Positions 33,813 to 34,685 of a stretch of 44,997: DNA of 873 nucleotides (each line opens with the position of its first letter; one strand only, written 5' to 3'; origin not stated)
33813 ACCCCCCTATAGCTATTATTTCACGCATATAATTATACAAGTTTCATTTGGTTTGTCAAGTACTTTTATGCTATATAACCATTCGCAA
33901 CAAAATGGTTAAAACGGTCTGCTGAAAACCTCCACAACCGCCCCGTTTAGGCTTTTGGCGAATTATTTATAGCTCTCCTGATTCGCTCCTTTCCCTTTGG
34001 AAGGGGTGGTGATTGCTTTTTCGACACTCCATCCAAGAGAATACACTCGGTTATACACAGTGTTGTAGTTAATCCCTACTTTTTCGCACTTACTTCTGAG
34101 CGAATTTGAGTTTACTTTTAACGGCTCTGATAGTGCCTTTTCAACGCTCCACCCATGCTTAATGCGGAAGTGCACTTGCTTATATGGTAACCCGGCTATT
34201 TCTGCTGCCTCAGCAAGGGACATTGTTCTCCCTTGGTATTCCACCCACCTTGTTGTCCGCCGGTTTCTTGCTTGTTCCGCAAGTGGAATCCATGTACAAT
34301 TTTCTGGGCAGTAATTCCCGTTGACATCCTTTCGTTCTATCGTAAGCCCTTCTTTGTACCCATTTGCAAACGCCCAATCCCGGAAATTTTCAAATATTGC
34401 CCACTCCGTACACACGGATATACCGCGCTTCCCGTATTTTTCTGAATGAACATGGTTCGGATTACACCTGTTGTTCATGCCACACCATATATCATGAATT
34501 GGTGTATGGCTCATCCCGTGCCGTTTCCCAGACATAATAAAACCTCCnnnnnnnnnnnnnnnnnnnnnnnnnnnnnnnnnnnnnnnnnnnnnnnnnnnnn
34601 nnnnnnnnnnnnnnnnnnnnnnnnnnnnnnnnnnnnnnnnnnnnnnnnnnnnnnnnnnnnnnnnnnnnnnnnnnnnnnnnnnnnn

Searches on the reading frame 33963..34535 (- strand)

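Call 23: search_protein_families(library=pfam, proteins=[window:33963-34535:-], max_evalue=0.001)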
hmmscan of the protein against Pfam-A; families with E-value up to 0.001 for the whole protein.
window:33963-34535:- (190 aa): 0 families

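Call 25: search_protein_families(library=padloc, proteins=[window:33963-34535:-], max_evalue=0.01)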
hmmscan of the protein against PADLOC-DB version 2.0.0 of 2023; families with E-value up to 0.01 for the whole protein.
window:33963-34535:- (190 aa): 1 family
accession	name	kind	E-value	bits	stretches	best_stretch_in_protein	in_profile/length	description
PDLC04133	mad1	-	0.00068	17.9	1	103-126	4-27/60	mads_1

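Call 26: search_protein_families(library=ncbifam, proteins=[window:33963-34535:-], max_evalue=0.01)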
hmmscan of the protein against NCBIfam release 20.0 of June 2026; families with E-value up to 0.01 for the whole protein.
window:33963-34535:- (190 aa): 0 families
